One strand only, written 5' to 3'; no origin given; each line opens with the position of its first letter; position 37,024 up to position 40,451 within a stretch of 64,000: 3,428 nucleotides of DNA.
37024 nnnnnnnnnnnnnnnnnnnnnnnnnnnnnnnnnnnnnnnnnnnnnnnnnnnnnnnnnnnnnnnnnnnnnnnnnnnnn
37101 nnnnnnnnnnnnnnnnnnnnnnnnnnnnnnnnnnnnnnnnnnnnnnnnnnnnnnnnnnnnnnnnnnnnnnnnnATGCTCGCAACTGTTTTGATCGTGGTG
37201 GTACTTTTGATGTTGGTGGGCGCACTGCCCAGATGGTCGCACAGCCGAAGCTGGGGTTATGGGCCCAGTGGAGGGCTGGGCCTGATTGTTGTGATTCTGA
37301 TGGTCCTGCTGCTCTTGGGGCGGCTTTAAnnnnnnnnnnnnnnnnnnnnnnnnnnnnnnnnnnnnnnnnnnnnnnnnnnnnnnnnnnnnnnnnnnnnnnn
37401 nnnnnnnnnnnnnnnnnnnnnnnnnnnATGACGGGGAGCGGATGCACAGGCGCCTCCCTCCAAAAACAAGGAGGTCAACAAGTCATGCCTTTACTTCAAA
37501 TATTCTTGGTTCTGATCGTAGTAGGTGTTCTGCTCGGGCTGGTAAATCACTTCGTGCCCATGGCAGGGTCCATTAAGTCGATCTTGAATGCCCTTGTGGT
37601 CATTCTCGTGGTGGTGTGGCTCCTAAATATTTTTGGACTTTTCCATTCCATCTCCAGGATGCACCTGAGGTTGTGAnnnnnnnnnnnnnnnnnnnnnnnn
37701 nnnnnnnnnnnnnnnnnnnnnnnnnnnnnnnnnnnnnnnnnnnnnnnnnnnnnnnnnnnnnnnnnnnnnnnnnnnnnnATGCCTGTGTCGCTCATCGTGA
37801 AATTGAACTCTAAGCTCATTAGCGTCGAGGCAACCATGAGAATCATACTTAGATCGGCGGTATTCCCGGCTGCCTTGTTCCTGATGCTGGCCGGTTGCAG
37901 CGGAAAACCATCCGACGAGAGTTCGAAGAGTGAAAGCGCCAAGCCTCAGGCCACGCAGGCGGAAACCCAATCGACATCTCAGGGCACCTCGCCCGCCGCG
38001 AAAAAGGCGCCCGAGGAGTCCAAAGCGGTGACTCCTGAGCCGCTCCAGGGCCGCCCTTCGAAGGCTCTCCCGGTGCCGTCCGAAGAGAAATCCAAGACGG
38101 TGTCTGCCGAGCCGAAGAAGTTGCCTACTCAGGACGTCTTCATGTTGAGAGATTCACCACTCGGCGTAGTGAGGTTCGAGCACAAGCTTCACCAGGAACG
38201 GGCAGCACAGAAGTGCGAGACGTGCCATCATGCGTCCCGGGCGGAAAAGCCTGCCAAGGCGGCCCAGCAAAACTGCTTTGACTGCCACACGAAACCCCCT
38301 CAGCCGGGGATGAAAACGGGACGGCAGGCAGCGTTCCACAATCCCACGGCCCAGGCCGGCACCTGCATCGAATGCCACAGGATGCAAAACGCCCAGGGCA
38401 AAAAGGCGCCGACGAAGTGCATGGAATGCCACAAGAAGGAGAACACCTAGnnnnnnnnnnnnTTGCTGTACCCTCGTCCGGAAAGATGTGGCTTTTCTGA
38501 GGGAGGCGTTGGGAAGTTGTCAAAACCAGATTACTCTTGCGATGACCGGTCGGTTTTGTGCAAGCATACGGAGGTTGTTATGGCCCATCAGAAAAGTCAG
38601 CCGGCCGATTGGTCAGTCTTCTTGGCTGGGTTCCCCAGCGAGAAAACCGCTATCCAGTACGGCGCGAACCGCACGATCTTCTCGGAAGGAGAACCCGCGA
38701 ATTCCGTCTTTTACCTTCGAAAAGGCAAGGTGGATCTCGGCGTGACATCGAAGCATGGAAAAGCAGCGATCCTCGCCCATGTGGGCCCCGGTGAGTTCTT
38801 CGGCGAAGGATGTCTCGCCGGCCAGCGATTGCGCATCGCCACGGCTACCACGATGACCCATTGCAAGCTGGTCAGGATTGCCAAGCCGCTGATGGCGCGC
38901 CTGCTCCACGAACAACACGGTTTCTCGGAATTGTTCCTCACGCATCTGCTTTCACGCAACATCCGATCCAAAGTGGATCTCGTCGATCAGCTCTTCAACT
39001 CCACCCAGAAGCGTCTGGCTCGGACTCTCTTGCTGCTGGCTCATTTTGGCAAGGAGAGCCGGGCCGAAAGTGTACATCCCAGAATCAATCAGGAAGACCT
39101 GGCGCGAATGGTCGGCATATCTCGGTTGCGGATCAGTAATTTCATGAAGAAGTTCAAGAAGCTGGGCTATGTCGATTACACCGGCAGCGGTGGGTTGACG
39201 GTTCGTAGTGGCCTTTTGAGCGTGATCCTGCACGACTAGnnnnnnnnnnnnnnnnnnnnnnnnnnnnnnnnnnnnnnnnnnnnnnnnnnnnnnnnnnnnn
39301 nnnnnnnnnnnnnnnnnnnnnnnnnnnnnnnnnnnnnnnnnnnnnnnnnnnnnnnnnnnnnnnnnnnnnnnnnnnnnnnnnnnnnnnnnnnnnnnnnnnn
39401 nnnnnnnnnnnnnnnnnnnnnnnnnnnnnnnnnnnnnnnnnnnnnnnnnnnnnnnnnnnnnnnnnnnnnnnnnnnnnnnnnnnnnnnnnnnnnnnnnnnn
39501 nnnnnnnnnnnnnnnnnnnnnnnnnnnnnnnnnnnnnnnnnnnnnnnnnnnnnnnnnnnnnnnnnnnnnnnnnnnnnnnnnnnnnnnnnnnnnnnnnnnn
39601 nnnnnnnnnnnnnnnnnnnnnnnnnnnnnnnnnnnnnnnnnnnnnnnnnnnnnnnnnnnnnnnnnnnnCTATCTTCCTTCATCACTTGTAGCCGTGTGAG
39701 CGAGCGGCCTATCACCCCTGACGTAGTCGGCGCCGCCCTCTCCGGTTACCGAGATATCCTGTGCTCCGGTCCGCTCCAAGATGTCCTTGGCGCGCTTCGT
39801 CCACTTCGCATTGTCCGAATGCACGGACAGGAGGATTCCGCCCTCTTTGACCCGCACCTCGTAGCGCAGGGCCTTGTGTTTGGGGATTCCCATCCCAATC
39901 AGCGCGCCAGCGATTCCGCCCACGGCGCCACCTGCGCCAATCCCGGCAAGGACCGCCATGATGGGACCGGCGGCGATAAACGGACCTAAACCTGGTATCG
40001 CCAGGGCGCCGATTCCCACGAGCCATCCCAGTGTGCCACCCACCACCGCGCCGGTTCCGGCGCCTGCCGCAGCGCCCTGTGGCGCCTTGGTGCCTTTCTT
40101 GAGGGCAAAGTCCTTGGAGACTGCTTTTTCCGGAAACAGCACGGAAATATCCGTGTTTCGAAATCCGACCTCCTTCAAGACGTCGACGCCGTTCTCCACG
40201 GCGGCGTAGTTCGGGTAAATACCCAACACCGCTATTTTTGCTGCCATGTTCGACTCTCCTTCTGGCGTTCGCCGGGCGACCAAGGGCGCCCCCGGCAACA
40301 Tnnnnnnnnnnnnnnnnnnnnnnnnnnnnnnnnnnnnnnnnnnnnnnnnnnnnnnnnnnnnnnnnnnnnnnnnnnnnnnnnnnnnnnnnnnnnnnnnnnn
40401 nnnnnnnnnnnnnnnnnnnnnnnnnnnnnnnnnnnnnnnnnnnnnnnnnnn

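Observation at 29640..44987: Island of small secreted/membrane stress-protein genes paralleling a Bacillus-type general stress set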

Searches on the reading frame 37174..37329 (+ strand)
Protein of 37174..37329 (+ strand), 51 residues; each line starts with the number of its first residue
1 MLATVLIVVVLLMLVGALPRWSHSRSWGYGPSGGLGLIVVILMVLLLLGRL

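Call 3: search_protein_families(library=pfam, max_evalue=0.01, proteins=[window:37174-37329:+])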
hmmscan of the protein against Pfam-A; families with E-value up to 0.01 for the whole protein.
window:37174-37329:+ (51 aa): 1 family
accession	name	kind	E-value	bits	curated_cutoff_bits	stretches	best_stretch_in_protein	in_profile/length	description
PF11752.14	DUF3309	-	3.3e-21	75.6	22.3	1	3-51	2-50/50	Protein of unknown function (DUF3309)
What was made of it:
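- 37174..37329 (+): DUF3309 small membrane protein. Pfam 75.6 bits (call 3)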

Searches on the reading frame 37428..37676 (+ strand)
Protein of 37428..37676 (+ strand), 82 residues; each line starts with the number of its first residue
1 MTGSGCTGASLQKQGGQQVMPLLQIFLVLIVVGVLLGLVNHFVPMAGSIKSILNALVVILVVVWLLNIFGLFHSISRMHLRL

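Call 3: search_protein_families(library=pfam, max_evalue=0.01, proteins=[window:37428-37676:+])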
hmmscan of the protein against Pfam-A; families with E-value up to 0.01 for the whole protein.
window:37428-37676:+ (82 aa): 1 family
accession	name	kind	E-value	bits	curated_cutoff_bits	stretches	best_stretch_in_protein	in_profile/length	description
PF24431.1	DUF7554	-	0.00028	21.6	25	1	19-67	6-58/60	Family of unknown function (DUF7554)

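Call 38: search_protein_families(library=ncbifam, max_evalue=0.001, proteins=[window:37428-37676:+])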
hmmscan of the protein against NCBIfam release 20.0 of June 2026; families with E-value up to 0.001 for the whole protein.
window:37428-37676:+ (82 aa): 1 family
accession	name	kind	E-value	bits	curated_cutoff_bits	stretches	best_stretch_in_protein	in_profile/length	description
NF041949.1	THIVI_2564_fam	equivalog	1.6e-17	63.3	33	1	22-72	1-51/51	Thivi_2564 family membrane protein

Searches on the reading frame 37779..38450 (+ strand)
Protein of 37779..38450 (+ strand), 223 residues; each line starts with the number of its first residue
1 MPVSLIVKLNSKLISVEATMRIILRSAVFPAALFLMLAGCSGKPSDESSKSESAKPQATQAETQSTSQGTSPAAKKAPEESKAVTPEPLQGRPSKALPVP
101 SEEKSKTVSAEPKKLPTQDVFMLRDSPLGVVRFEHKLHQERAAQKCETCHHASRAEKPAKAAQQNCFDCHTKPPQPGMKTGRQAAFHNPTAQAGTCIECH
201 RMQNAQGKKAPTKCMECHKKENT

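Call 4: search_protein_families(library=pfam, max_evalue=0.01, proteins=[window:37779-38450:+])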
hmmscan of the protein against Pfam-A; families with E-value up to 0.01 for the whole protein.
window:37779-38450:+ (223 aa): 4 families
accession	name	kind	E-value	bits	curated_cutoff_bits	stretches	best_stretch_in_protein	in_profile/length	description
PF02085.21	Cytochrom_CIII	-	1.3e-14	54.8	22.9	1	129-218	19-101/101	Class III cytochrome C family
PF14522.11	Cytochrome_C7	-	8.7e-09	35.5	24.8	1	160-219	10-67/67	Cytochrome c7 and related cytochrome c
PF14537.11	Cytochrom_c3_2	-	5.4e-06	27.2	25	1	142-219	5-79/79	Cytochrome c3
PF09699.15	Paired_CXXCH_1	-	0.0016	18.5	20.6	0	138-172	1-38/41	Doubled CXXCH motif (Paired_CXXCH_1)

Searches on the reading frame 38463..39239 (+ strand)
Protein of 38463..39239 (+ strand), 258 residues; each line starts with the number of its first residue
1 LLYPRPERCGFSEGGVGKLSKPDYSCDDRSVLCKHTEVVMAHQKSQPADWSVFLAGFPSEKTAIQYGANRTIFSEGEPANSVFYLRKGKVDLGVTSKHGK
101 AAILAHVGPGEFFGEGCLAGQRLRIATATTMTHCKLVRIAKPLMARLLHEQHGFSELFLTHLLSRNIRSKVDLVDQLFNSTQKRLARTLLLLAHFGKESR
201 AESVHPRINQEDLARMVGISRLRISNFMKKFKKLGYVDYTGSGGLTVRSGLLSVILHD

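Call 4: search_protein_families(library=pfam, max_evalue=0.01, proteins=[window:38463-39239:+])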
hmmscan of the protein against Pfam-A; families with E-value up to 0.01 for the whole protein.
window:38463-39239:+ (258 aa): 4 families
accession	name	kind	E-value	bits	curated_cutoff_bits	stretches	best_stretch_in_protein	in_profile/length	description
PF00027.35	cNMP_binding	-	2.1e-19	69.7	27.5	1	65-149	3-87/89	Cyclic nucleotide-binding domain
PF13545.12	HTH_Crp_2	-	2.2e-10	40.8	27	1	183-247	1-61/70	Crp-like helix-turn-helix domain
PF13412.12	HTH_24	-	1.7e-05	24.7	21.9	1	205-237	15-47/48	Winged helix-turn-helix DNA-binding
PF12802.13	MarR_2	-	0.0074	16.9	27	0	205-243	17-56/61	MarR family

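Call 38: search_protein_families(library=ncbifam, max_evalue=0.001, proteins=[window:38463-39239:+])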
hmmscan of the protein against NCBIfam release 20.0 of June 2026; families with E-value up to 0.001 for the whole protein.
window:38463-39239:+ (258 aa): 10 families
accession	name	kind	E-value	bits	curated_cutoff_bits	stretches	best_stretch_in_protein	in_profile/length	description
NF008732.0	PRK11753.1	equivalog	5.7e-18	65.2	266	1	60-241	22-205/214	cAMP-activated global transcriptional regulator CRP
TIGR03697.1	NtcA_cyano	equivalog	3.3e-10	40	244.95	1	70-238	2-174/193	global nitrogen regulator NtcA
NF052518.1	TransRegLdrP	equivalog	1e-08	35.5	300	1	69-237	7-169/195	transcriptional regulator LdrP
NF010499.0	PRK13918.1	equivalog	6.3e-08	32.4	274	1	63-237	14-182/205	CRP/FNR family transcriptional regulator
NF050806.1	TransRegFixKCaul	equivalog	1.6e-07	30.8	300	1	57-234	19-191/215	transcriptional regulator FixK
NF007707.0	PRK10402.1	subfamily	3.9e-07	29.9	180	1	52-193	22-163/226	transcriptional regulator YeiL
NF006901.0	PRK09392.1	equivalog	8.2e-07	28.6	211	1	68-235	37-201/236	transcriptional activator FtrB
NF041163.2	encap_f2b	equivalog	1.2e-06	27.9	400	1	61-155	95-190/450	family 2B encapsulin nanocompartment shell protein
NF053664.1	TransRegPtrACyano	equivalog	1.4e-06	27.8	300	1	80-240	28-183/196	Crp/Fnr family transcriptional regulator PtrA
TIGR03896.1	cyc_nuc_ocin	subfamily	4.8e-06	26.1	161.05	1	68-195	15-149/317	bacteriocin-type transport-associated protein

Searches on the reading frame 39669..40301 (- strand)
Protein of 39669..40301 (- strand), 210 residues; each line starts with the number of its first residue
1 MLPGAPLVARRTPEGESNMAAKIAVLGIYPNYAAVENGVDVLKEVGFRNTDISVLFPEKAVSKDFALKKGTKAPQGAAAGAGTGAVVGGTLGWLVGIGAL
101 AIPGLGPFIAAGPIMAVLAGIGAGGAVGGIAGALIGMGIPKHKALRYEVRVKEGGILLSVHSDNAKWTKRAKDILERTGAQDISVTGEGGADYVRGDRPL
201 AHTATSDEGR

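Call 4: search_protein_families(library=pfam, max_evalue=0.01, proteins=[window:39669-40301:-])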
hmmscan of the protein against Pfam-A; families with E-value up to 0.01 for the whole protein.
window:39669-40301:- (210 aa): 3 families
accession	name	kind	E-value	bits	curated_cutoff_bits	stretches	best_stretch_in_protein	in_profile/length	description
PF11821.13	ActD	-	4e-06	27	25.7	1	25-184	3-169/170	Alternative complex III, ActD subunit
PF11181.13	YflT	-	0.00021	22.1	26.2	1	25-88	2-63/99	Heat induced stress protein YflT domain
PF23494.1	bPH_10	-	0.0098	15.8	27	0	76-136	17-77/151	YqeB-like bacterial PH domain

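Call 38: search_protein_families(library=ncbifam, max_evalue=0.001, proteins=[window:39669-40301:-])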
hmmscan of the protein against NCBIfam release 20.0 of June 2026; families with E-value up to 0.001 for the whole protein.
window:39669-40301:- (210 aa): 0 families

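Call 71: search_protein_families(library=pfam, alignment_id=A4, max_evalue=0.01)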
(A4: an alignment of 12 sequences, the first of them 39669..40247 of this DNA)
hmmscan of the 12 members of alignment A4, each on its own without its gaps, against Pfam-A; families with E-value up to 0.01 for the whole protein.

A. member 1, window:39669-40247:- (192 aa): 3 families
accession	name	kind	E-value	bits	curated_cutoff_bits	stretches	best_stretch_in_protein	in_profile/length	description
PF11821.13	ActD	-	2.8e-06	27.5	25.7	1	7-166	3-169/170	Alternative complex III, ActD subunit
PF11181.13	YflT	-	0.00015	22.6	26.2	1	7-70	2-63/99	Heat induced stress protein YflT domain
PF23494.1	bPH_10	-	0.0081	16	27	1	58-118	17-77/151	YqeB-like bacterial PH domain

B. families by the number of members that match (of 12 scanned): 7 families
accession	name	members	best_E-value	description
PF11181.13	YflT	6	7.3e-07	Heat induced stress protein YflT domain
PF11821.13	ActD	6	2e-06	Alternative complex III, ActD subunit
PF11776.13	RcnB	5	2.3e-05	Nickel/cobalt transporter regulator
PF23494.1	bPH_10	3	0.0032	YqeB-like bacterial PH domain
PF23447.1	DUF7128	1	0.0028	Domain of unknown function (DUF7128)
PF11669.13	WBP-1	1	0.0056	WW domain-binding protein 1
PF06682.17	SARAF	1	0.0071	SOCE-associated regulatory factor of calcium homoeostasis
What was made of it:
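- On YflT / GSP17M domain (PF11181): 6 of 7 homologues match YflT, best E 7e-7 (call 71).
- Checked: Both recur in homologues: YflT in 6 of 7 and RcnB in 5 of 5 (call 71).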
